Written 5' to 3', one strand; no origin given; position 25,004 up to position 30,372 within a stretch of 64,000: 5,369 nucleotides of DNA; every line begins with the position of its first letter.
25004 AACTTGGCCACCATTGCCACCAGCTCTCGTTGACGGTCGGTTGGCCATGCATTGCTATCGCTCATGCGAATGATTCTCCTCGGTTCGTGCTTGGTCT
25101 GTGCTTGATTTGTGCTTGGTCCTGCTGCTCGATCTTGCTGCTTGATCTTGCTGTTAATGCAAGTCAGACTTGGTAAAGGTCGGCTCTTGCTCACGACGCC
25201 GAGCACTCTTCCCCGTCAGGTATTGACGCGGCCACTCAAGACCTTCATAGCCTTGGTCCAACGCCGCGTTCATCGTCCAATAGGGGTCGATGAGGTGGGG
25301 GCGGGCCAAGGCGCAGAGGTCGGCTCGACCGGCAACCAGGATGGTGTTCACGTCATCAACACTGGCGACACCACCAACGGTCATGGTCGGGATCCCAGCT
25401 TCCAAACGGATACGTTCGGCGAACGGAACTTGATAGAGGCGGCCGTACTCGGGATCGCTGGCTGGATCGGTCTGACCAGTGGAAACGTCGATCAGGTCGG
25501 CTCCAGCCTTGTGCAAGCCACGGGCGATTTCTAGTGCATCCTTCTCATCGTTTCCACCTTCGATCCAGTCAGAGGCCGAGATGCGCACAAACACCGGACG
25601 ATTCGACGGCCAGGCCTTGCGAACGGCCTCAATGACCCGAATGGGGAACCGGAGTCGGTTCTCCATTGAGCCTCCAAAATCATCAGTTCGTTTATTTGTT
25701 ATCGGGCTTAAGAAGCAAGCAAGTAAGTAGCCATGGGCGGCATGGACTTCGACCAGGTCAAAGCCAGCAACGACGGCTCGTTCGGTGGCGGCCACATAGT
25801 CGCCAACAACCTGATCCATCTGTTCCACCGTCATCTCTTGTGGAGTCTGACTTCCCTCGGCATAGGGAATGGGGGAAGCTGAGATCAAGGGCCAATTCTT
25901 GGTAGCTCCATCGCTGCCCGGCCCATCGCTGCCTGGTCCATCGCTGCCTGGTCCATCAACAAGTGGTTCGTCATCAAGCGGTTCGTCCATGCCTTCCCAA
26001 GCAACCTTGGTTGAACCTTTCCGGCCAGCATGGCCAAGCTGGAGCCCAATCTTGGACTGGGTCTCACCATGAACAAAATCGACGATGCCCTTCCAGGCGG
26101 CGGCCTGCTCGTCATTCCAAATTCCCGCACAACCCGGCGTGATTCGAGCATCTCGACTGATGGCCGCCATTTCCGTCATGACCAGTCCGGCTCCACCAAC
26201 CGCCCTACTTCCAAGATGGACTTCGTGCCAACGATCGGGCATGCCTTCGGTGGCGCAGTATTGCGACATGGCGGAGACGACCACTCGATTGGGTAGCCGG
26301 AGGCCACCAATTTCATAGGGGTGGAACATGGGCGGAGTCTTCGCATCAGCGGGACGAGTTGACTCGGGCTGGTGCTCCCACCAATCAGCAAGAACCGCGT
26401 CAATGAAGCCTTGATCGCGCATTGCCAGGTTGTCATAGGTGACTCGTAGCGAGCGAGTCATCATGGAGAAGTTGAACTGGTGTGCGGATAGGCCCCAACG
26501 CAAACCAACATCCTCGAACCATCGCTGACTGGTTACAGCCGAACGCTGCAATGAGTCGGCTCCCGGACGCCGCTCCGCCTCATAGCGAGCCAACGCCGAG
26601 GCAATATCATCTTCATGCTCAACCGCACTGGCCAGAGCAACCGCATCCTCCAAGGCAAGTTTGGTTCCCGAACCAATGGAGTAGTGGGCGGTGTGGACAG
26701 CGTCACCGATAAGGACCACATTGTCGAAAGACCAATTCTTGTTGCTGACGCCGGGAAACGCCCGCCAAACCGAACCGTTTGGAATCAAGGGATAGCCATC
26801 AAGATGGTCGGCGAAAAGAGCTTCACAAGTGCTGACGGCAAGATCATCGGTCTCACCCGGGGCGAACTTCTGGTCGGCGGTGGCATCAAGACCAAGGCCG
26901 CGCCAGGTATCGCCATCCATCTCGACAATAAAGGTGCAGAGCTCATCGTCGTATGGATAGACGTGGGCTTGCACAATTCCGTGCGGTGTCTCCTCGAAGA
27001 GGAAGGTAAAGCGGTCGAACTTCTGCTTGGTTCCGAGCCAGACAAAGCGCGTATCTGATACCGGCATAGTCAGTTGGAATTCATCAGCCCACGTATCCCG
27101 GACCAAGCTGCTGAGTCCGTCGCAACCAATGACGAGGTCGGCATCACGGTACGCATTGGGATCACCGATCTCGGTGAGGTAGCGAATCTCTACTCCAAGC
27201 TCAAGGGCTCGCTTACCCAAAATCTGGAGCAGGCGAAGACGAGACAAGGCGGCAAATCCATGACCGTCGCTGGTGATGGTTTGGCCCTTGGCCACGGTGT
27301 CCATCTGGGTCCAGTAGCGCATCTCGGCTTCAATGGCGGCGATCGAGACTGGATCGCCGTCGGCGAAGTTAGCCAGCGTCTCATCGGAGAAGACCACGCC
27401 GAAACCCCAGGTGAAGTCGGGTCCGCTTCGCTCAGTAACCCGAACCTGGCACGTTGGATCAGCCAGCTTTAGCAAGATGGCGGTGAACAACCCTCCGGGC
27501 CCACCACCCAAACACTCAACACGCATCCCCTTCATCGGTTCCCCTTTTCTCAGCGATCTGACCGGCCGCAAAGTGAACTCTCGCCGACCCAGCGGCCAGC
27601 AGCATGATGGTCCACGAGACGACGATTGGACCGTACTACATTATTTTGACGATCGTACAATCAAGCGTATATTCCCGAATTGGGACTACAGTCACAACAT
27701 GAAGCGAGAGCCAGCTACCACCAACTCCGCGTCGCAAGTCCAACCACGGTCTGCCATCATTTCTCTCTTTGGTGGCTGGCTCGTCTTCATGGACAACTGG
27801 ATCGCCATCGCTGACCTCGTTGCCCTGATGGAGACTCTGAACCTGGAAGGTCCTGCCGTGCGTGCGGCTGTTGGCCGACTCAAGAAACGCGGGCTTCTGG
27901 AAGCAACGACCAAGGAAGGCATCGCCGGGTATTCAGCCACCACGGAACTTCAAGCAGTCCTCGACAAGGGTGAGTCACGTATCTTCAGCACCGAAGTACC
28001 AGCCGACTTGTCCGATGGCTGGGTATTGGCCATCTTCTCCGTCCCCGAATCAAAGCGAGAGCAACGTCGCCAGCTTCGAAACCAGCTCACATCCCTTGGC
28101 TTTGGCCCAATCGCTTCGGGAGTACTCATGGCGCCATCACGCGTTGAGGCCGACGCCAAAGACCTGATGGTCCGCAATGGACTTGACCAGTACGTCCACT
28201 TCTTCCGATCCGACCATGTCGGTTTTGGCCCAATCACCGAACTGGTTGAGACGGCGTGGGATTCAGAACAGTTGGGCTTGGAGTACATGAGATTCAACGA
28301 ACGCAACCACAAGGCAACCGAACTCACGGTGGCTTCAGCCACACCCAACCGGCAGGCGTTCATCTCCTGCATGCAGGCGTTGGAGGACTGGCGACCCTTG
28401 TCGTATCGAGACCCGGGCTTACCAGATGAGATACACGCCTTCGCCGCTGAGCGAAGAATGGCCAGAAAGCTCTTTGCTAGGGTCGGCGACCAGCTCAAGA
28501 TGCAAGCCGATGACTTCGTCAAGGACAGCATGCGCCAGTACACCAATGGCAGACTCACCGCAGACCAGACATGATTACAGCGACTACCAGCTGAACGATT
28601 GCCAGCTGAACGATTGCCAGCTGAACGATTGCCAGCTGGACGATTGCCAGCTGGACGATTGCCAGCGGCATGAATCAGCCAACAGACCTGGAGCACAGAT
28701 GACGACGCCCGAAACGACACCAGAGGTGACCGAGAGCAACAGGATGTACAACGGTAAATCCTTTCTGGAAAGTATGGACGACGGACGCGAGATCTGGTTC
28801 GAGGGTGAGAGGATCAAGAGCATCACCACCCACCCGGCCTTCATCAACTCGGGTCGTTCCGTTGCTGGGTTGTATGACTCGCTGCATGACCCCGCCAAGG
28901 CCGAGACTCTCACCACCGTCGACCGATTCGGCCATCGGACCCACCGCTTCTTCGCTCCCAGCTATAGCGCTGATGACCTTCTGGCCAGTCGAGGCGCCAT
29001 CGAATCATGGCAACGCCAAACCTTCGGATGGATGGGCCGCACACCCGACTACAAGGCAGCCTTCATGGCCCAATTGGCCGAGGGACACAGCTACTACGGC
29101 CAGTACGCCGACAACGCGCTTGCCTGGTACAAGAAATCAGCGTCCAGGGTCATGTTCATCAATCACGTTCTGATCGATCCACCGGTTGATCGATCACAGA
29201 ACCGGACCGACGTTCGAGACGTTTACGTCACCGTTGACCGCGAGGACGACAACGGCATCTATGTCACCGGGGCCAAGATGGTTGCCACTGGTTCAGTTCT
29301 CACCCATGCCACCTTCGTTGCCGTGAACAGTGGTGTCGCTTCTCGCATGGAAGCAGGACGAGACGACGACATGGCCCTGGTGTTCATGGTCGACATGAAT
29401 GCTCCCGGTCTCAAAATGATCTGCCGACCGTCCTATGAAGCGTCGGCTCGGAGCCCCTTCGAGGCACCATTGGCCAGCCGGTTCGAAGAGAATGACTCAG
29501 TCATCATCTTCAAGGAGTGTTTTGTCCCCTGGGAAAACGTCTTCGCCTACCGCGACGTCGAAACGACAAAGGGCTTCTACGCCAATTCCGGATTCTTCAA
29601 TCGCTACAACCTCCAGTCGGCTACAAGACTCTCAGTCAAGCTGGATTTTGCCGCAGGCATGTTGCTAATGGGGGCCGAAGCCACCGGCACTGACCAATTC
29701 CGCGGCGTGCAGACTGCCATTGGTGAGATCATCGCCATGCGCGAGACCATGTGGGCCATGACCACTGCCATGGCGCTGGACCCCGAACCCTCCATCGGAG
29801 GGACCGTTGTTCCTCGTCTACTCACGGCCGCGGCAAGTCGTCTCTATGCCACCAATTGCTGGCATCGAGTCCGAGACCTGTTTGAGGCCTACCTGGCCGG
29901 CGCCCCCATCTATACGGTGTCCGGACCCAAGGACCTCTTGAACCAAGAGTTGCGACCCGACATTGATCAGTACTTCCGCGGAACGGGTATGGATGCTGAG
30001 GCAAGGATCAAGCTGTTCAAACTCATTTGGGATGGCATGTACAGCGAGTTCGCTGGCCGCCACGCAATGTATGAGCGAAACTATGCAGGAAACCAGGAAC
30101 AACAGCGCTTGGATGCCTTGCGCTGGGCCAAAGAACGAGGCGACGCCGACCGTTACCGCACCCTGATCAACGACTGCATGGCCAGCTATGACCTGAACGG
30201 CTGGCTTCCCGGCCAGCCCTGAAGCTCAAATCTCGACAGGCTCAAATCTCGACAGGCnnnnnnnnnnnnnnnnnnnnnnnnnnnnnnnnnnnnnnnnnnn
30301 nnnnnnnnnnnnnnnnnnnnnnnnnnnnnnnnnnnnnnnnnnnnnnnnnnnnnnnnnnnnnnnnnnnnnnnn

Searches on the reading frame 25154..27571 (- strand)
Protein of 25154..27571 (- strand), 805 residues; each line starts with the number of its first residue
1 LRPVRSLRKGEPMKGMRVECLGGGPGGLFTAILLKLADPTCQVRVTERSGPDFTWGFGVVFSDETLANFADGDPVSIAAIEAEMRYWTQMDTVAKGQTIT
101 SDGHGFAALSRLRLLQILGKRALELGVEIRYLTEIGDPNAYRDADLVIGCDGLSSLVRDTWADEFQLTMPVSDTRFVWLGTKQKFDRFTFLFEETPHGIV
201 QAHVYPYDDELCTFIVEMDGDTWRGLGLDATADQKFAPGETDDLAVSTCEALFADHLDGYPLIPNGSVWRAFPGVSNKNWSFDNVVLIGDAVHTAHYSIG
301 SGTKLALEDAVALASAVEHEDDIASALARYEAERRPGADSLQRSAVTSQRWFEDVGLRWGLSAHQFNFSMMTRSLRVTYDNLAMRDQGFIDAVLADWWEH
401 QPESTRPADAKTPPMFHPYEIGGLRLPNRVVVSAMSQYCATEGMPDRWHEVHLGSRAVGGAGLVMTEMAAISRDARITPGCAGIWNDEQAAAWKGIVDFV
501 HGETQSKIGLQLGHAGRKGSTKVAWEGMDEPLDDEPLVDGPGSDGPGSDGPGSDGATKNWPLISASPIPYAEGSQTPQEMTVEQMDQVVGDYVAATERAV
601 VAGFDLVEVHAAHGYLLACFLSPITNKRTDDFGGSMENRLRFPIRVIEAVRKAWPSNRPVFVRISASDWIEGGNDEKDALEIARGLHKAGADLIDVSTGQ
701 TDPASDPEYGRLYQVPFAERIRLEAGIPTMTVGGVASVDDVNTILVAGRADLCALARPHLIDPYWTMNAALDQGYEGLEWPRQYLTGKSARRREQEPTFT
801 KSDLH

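Call 51: search_protein_families(library=pfam, proteins=[window:25154-27571:-], max_evalue=0.00001)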
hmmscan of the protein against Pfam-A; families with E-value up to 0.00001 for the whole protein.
window:25154-27571:- (805 aa): 2 families
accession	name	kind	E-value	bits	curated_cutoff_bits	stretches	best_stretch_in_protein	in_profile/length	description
PF00724.26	Oxidored_FMN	-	1.2e-65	222.5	27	1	415-769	2-335/342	NADH:flavin oxidoreductase / NADH oxidase family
PF01494.25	FAD_binding_3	-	1.1e-12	48.3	22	1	143-341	149-345/349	FAD binding domain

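Call 75: search_protein_families(library=ncbifam, proteins=[window:25154-27571:-], max_evalue=1e-10)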
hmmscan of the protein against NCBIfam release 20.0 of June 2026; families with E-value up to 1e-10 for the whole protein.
window:25154-27571:- (805 aa): 15 families
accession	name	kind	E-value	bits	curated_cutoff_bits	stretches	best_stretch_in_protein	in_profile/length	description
NF006101.0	PRK08255.1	equivalog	0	1020.9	1078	1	16-796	1-757/768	bifunctional salicylyl-CoA 5-hydroxylase/oxidoreductase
NF010047.0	PRK13523.1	equivalog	1.4e-88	297.2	431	2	562-785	116-335/339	NADPH dehydrogenase NamA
NF041087.1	bile_acid_BaiCD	equivalog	7.3e-56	189.6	825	1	561-769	114-328/642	bile acid Fe-S flavoenzyme BaiCD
TIGR03997.1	mycofact_OYE_2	equivalog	1.2e-52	179.2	793.15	1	550-771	102-329/645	mycofactocin system FadH/OYE family oxidoreductase 2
NF053547.1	violacein_VioD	equivalog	1.9e-45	155.3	620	1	20-373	4-351/372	flavin-dependent violacein biosynthesis monooxygenase VioD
NF007899.0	PRK10605.1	subfamily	2e-42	145.7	403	2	574-763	146-331/365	N-ethylmaleimide reductase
NF045592.1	bili_reduct_N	equivalog_domain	2e-34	119.3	425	1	415-770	2-331/363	bilirubin reductase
NF045599.1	bili_reduct_long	exception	2.3e-33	115.4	750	1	416-772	2-334/641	bilirubin reductase, long form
NF005313.0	PRK06847.1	subfamily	3.4e-20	72.4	372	1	277-342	276-341/375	hypothetical protein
NF005566.0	PRK07236.1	subfamily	6.4e-20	71.4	333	0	279-345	301-368/386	hypothetical protein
TIGR03996.1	mycofact_OYE_1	hypoth_equivalog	1.1e-17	63.9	627.9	1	556-769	106-322/633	mycofactocin system FadH/OYE family oxidoreductase 1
NF005720.0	PRK07538.1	subfamily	2.6e-13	49.7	400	1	141-341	153-357/418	hypothetical protein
NF006021.0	PRK08163.1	equivalog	3.7e-13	49.3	459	0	278-345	282-350/398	3-hydroxybenzoate 6-monooxygenase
NF005243.0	PRK06753.1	equivalog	1.1e-11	44.2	365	0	279-337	266-323/374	hypothetical protein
NF033623.1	urate_HpxO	equivalog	4.3e-11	42.3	500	0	279-342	272-336/381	FAD-dependent urate hydroxylase HpxO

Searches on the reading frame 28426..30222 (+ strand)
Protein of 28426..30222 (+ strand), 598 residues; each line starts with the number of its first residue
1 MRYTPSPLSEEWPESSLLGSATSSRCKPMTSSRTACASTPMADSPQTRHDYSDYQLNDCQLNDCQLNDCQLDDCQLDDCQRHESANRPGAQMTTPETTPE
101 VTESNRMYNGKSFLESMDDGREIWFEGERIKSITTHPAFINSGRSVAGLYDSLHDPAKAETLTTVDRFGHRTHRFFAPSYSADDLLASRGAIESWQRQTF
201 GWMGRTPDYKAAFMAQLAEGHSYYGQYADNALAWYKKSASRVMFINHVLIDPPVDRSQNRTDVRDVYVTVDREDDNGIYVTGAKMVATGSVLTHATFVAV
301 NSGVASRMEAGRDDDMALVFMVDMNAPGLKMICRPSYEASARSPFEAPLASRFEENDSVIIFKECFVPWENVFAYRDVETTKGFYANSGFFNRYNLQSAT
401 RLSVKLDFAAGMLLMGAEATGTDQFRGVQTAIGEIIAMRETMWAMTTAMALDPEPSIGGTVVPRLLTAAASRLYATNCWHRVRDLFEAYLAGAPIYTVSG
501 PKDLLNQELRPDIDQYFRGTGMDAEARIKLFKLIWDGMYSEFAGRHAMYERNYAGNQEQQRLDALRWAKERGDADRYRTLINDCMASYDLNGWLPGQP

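Call 21: search_protein_families(library=pfam, proteins=[window:28426-30222:+])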
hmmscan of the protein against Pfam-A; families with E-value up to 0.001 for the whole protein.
window:28426-30222:+ (598 aa): 3 families
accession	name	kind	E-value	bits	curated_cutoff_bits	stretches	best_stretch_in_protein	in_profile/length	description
PF11794.13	HpaB_N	-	6.7e-81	272.3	35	1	110-373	2-269/270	4-hydroxyphenylacetate 3-hydroxylase N terminal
PF03241.18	HpaB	-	5.1e-58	196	25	1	383-580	3-200/202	4-hydroxyphenylacetate 3-hydroxylase C terminal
PF02770.24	Acyl-CoA_dh_M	-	0.00041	20.9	33.3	1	258-331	8-75/97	Acyl-CoA dehydrogenase, middle domain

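Call 75: search_protein_families(library=ncbifam, proteins=[window:28426-30222:+], max_evalue=1e-10)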
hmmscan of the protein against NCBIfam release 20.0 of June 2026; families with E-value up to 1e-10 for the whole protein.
window:28426-30222:+ (598 aa): 2 families
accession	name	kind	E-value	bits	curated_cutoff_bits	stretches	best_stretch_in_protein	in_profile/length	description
TIGR02310.1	HpaB-2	equivalog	2.9e-146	488.2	885.2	1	103-593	8-500/519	4-hydroxyphenylacetate 3-monooxygenase, oxygenase component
TIGR02309.1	HpaB-1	equivalog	1.4e-80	271.8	480.2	1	110-556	4-449/477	4-hydroxyphenylacetate 3-monooxygenase, oxygenase component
